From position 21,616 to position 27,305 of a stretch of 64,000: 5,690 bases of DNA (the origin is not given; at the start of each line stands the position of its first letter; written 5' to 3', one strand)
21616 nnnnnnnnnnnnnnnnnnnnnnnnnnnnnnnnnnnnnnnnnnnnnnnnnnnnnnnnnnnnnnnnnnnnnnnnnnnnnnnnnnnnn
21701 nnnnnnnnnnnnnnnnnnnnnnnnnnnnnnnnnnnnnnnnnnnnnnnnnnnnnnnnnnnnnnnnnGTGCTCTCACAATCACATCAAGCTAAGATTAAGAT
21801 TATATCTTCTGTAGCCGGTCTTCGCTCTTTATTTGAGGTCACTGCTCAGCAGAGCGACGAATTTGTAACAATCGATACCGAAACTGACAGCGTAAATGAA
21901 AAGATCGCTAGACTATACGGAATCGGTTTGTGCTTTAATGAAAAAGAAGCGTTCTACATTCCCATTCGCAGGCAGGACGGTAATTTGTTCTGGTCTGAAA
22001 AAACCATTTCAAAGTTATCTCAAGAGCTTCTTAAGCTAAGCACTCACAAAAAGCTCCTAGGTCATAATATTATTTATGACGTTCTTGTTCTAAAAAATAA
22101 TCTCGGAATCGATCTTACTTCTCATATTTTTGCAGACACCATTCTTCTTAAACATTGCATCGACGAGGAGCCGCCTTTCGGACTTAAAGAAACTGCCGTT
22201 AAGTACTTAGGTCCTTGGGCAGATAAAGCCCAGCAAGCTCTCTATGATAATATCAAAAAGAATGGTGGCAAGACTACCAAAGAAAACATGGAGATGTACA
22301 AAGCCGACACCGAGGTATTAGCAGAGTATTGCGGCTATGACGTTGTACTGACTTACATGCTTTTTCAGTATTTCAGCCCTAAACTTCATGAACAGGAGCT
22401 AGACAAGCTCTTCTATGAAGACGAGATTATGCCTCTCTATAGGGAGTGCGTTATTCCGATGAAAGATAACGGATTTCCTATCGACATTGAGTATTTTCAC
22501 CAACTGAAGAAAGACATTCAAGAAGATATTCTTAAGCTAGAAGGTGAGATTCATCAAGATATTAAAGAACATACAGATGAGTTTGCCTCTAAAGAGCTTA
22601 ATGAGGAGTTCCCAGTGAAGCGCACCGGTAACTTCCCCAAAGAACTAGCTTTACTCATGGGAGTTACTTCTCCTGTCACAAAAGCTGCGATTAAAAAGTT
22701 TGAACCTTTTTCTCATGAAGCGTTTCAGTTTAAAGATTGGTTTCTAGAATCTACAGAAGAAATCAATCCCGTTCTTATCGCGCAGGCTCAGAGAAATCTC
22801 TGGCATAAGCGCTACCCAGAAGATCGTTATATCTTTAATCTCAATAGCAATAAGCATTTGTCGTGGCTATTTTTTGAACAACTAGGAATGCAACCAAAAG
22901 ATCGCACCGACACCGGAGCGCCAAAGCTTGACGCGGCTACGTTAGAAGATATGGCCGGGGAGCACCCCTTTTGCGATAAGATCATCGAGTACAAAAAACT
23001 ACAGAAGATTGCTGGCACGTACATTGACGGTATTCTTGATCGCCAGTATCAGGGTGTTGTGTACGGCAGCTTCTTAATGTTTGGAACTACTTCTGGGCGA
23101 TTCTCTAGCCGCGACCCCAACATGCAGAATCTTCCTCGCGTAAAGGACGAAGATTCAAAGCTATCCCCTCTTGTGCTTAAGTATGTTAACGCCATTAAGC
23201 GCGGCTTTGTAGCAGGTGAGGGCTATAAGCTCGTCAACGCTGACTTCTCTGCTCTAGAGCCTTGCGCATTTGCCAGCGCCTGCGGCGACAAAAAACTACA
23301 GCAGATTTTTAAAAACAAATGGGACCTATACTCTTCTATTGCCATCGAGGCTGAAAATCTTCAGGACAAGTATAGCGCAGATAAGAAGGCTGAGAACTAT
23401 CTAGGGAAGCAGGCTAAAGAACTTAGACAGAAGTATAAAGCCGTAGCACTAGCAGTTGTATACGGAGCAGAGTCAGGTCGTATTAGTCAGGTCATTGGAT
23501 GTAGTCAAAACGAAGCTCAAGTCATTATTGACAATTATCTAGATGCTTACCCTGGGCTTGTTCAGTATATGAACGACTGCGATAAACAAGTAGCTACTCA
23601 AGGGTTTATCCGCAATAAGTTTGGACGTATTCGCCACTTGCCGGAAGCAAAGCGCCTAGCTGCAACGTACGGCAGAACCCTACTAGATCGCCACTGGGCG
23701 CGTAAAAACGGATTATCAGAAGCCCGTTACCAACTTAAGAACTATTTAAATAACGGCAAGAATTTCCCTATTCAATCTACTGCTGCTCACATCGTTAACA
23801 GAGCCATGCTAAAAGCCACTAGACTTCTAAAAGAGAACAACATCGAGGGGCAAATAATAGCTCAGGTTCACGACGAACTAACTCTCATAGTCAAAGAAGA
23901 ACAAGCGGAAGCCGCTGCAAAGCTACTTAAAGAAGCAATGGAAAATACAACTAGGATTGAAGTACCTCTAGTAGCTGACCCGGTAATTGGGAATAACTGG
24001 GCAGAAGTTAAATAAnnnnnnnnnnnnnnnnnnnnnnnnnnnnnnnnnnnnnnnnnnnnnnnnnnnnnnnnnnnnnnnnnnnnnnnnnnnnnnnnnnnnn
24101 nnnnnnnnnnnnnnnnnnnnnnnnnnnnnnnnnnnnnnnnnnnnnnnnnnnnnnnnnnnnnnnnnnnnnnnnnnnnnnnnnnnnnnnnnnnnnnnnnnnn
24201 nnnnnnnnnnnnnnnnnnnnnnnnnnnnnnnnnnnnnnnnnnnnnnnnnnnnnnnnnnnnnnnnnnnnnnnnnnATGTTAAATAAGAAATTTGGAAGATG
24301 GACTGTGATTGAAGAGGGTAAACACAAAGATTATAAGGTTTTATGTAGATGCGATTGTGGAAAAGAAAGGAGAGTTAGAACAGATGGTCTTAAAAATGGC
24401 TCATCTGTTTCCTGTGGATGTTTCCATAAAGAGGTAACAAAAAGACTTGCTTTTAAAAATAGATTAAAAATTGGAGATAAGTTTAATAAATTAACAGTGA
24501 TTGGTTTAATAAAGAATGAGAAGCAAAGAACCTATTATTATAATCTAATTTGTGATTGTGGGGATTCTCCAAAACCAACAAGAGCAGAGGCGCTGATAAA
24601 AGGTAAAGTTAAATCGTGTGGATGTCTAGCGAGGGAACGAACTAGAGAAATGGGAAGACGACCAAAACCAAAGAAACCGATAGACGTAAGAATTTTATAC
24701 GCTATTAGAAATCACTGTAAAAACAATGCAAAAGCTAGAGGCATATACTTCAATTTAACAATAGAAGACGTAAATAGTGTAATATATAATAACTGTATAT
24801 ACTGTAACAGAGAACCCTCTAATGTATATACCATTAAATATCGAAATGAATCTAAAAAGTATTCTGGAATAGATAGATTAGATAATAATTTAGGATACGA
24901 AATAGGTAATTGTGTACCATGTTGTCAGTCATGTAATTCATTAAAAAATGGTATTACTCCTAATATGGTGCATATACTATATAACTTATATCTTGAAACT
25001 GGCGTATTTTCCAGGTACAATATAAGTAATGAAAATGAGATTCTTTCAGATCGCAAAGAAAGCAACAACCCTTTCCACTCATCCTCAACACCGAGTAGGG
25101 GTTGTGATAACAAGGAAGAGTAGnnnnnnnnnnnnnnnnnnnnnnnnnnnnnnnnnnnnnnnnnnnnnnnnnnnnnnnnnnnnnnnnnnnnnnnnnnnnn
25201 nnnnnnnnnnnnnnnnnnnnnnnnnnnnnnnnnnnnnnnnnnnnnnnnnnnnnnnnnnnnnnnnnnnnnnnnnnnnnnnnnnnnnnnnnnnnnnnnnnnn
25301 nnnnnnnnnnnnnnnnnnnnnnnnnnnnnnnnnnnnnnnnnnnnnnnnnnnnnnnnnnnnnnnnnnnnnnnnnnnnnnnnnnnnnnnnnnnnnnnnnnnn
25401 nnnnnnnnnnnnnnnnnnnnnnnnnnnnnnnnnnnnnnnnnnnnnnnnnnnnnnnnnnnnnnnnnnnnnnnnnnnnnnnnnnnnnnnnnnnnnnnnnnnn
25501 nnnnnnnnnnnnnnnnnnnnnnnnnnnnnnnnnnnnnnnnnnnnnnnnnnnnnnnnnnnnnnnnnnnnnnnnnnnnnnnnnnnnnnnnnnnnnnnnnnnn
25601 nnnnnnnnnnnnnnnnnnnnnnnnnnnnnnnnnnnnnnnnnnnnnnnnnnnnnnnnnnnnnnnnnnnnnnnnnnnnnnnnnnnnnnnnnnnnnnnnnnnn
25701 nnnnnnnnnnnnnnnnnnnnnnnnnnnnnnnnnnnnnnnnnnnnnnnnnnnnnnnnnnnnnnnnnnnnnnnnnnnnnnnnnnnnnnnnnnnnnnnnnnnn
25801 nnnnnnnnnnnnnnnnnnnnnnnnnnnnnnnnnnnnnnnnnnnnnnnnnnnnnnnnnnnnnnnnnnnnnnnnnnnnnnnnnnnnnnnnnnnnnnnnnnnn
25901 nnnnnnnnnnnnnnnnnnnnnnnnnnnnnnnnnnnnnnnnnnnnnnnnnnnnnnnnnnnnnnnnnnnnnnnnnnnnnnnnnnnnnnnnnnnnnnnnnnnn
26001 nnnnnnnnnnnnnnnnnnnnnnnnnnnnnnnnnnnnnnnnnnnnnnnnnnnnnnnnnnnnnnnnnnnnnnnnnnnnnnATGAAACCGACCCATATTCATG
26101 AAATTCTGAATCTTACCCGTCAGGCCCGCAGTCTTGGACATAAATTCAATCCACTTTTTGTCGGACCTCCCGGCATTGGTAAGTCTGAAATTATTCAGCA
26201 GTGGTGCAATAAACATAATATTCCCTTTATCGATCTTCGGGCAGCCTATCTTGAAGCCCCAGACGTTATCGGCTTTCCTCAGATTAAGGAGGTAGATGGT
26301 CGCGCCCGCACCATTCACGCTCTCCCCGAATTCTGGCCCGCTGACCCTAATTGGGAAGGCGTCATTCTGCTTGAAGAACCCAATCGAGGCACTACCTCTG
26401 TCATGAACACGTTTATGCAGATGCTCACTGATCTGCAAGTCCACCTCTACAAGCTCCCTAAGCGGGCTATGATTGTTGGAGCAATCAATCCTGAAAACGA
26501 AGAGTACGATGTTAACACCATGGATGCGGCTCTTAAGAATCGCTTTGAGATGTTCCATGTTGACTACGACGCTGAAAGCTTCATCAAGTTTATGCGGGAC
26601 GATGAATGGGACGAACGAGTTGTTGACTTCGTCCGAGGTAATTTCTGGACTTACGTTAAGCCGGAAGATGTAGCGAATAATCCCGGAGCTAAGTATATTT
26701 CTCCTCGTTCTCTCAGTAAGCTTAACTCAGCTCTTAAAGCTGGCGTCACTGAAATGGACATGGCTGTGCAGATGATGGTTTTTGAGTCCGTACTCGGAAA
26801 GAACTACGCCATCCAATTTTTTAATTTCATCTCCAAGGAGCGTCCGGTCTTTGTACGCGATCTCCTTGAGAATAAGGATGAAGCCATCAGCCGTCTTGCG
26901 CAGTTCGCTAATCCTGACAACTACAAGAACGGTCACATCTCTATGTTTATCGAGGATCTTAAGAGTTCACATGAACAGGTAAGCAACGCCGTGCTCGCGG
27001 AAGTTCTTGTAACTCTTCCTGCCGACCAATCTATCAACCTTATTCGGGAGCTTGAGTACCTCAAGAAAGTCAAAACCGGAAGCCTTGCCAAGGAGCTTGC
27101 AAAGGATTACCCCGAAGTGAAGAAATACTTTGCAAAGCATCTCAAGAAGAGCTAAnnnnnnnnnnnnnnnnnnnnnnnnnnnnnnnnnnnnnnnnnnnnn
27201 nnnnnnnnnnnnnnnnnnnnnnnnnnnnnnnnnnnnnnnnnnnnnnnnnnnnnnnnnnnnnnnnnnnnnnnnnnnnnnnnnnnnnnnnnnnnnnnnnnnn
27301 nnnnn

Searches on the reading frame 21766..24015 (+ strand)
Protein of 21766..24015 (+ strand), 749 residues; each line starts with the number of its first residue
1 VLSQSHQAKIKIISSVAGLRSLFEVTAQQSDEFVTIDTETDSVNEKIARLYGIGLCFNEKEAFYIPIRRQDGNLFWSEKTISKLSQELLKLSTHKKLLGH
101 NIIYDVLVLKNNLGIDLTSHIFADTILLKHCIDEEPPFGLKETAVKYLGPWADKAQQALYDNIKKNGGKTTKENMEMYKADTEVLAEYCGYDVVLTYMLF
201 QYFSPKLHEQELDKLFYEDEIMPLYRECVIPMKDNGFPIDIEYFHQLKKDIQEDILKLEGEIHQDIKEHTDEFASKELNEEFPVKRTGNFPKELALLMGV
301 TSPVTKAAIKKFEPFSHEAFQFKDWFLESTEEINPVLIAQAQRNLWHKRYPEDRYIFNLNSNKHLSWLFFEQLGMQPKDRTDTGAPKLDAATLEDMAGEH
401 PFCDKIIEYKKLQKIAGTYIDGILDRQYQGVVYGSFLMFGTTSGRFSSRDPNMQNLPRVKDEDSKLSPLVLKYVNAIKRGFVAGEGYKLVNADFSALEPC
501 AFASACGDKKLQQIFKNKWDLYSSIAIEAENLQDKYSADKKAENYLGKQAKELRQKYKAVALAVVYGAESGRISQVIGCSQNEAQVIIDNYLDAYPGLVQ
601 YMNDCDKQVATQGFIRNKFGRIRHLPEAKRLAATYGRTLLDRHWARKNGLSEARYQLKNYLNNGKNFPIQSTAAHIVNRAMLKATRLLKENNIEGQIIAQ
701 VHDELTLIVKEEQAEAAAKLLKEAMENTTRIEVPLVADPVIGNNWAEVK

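Call 8: search_protein_families(library=phrogs, proteins=[window:21766-24015:+])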
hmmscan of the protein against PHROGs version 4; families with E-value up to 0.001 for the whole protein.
window:21766-24015:+ (749 aa): 9 families
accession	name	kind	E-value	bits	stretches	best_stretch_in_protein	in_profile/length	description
phrog_17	-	DNA, RNA and nucleotide metabolism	1.1e-114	385.9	1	15-747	657-1232/1445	DNA polymerase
phrog_2573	-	DNA, RNA and nucleotide metabolism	4.5e-34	119.1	1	474-744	2-273/336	DNA polymerase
phrog_10285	-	DNA, RNA and nucleotide metabolism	3.2e-25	89.9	1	476-745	44-318/321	DNA polymerase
phrog_12241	-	DNA, RNA and nucleotide metabolism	2.7e-24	87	1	19-461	110-497/502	DNA polymerase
phrog_5995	-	DNA, RNA and nucleotide metabolism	5.7e-24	86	1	563-746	3-176/236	DNA polymerase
phrog_15971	-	DNA, RNA and nucleotide metabolism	2.2e-22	80.8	2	553-748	211-375/376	DNA polymerase I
phrog_23226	-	DNA, RNA and nucleotide metabolism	1.4e-16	61.2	1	418-606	280-471/611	DNA polymerase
phrog_22619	-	DNA, RNA and nucleotide metabolism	2.5e-05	23.6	0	659-724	800-865/954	DNA polymerase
phrog_403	-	DNA, RNA and nucleotide metabolism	0.00055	19.9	1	82-210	128-253/321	DNA polymerase exonuclease subunit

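Call 9: search_protein_families(library=pfam, proteins=[window:21766-24015:+])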
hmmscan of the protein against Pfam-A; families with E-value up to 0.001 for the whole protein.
window:21766-24015:+ (749 aa): 3 families
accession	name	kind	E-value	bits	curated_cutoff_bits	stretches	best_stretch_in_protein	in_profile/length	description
PF00476.26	DNA_pol_A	-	1.3e-79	268.3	34.3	1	355-747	28-381/381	DNA polymerase family A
PF01612.26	DNA_pol_A_exo1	-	1.6e-10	41.5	23.6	1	12-207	3-172/173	3'-5' exonuclease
PF18136.6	DNApol_Exo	-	0.00087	19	26.7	0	88-132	123-170/282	DNA mitochondrial polymerase exonuclease domain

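Call 15: search_dna_similar(query=window:21766-24015:+, collection=phages, mode=protein, max_rows=25)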
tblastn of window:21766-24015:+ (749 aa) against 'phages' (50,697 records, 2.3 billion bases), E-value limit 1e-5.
Records with a match: 4893; places in all: 4894; records where one place covers at least 80% of the query: 81.
Best place of each record, by identity: <60% 4893.
By first word of the organism name: Mycobacterium 718; Vibrio 595; Klebsiella 350; Salmonella 333; Microbacterium 307; Escherichia 264; Bacillus 240; Pseudomonas 224; Staphylococcus 196; Acinetobacter 155; and 127 more.
By host as written in the record: - 660; Mycobacterium smegmatis mc2 155 497; Klebsiella pneumoniae 184; Microbacterium foliorum NRRL B-24224 137; Microbacterium foliorum NRRL B-24224 SEA 129; Mycobacterium smegmatis mc#155 102; Escherichia coli 96; Pseudomonas aeruginosa 60; and 1022 more.
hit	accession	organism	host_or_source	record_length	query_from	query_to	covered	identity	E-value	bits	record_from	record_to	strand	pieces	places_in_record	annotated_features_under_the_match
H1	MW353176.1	Flavobacterium phage vB_FspM_immuto_3-5A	Flavobacterium sp. LMO8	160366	13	747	98%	34.0%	1e-107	367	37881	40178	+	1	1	DNA polymerase family A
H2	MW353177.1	Flavobacterium phage vB_FspM_immuto_13-6C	Flavobacterium sp. LMO8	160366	13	747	98%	34.0%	1e-107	367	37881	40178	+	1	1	DNA polymerase family A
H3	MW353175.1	Flavobacterium phage vB_FspM_immuto_2-6A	Flavobacterium sp. LMO8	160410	13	747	98%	33.8%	6e-108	368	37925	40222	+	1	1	DNA polymerase family A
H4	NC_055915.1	Flavobacterium phage vB_FspM_immuto_2-6A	Flavobacterium sp. LMO8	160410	13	747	98%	33.8%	6e-108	368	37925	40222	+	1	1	DNA polymerase family A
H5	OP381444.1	Clostridium phage P21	Clostridium perfringens ZWCP 21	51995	10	746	95%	25.7%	5e-17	163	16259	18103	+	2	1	hypothetical protein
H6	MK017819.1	Clostridium phage CPD4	Clostridium perfringens ATCC 13124; ...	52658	10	746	95%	25.6%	5e-17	159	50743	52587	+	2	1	DNA polymerase I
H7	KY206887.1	Clostridium phage Clo-PEP-1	Clostridium perfringens i-1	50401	10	746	95%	25.4%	5e-17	158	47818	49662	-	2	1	DNA polymerase I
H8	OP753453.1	Clostridium phage E1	Clostridium perfringens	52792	10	746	95%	25.4%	8e-17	158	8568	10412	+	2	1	DNA polymerase I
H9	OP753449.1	Clostridium phage A2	Clostridium perfringens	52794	10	746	95%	25.4%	8e-17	158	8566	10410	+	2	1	DNA polymerase I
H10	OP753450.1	Clostridium phage C2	Clostridium perfringens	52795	10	746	95%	25.4%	8e-17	158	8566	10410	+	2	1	DNA polymerase I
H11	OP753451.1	Clostridium phage H1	Clostridium perfringens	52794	10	746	95%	25.4%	8e-17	158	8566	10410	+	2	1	DNA polymerase I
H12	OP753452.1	Clostridium phage D1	Clostridium perfringens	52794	10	746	95%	25.4%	8e-17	158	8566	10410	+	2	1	DNA polymerase I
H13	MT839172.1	Bacteriophage sp.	human fecal samples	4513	30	747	84%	28.8%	8e-41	233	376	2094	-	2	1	record has no annotation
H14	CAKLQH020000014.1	Acinetobacter phage MD-2021a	not known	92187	28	745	89%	26.7%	1e-33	217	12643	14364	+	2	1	polA: DNA polymerase I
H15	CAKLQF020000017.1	Acinetobacter phage MD-2021a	not known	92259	28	745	89%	26.7%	1e-33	217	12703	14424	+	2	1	polA: DNA polymerase I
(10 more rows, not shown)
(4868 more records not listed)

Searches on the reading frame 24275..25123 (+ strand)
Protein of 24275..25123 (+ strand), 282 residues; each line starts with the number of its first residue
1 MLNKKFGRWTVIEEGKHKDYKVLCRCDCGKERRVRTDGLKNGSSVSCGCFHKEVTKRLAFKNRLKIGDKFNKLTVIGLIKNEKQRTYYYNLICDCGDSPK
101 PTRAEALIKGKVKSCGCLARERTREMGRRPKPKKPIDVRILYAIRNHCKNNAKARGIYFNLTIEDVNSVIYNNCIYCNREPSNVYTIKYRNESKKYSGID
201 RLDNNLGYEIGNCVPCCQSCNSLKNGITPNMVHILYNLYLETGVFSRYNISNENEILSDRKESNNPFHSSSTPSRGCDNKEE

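Call 8: search_protein_families(library=phrogs, proteins=[window:24275-25123:+])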
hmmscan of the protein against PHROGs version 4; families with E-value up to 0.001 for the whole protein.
window:24275-25123:+ (282 aa): 9 families
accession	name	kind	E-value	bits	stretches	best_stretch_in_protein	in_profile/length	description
phrog_374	-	DNA, RNA and nucleotide metabolism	3.6e-28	99.7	2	3-60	199-260/617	HNH endonuclease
phrog_1035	-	DNA, RNA and nucleotide metabolism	2.7e-15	57.9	1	82-230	54-216/271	endonuclease VII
phrog_3118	-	DNA, RNA and nucleotide metabolism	8.2e-15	56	1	149-227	22-99/287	HNH endonuclease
phrog_3322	-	DNA, RNA and nucleotide metabolism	7e-12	46.5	1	119-236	33-145/162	endonuclease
phrog_27240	-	unknown function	6.1e-10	40.6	2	6-58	12-64/132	-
phrog_1400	-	moron, auxiliary metabolic gene and host takeover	6.8e-06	27.1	1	144-230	12-92/251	Srd anti-sigma factor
phrog_8790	-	DNA, RNA and nucleotide metabolism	0.0002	22.4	0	56-119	173-237/241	restriction endonuclease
phrog_22195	-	unknown function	0.00032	21.5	0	66-124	11-64/148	-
phrog_18493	-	unknown function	0.00062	20.8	0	65-102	60-94/136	-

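Call 9: search_protein_families(library=pfam, proteins=[window:24275-25123:+])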
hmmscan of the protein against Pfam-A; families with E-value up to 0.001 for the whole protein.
window:24275-25123:+ (282 aa): 0 families

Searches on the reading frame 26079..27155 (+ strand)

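Call 8: search_protein_families(library=phrogs, proteins=[window:26079-27155:+])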
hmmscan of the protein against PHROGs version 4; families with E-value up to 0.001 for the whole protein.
window:26079-27155:+ (358 aa): 4 families
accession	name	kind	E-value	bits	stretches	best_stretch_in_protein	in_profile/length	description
phrog_1297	-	other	4.4e-51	174.9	1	17-349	20-344/356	ATPase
phrog_249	-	moron, auxiliary metabolic gene and host takeover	4.1e-09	37.2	1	19-186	124-306/380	porphyrin biosynthesis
phrog_16335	-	other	4e-08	33.8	1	18-170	22-176/267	ATPase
phrog_21479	-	unknown function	0.00011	23.1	1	24-59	28-63/68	-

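Call 9: search_protein_families(library=pfam, proteins=[window:26079-27155:+])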
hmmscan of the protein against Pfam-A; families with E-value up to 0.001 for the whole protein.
window:26079-27155:+ (358 aa): 2 families
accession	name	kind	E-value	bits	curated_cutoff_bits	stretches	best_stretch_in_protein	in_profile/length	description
PF07728.20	AAA_5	-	3.4e-06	27.6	22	1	26-156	3-139/139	AAA domain (dynein-related subfamily)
PF00004.35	AAA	-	8.6e-05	23.4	21.2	1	26-158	2-125/131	ATPase family associated with various cellular activities (AAA)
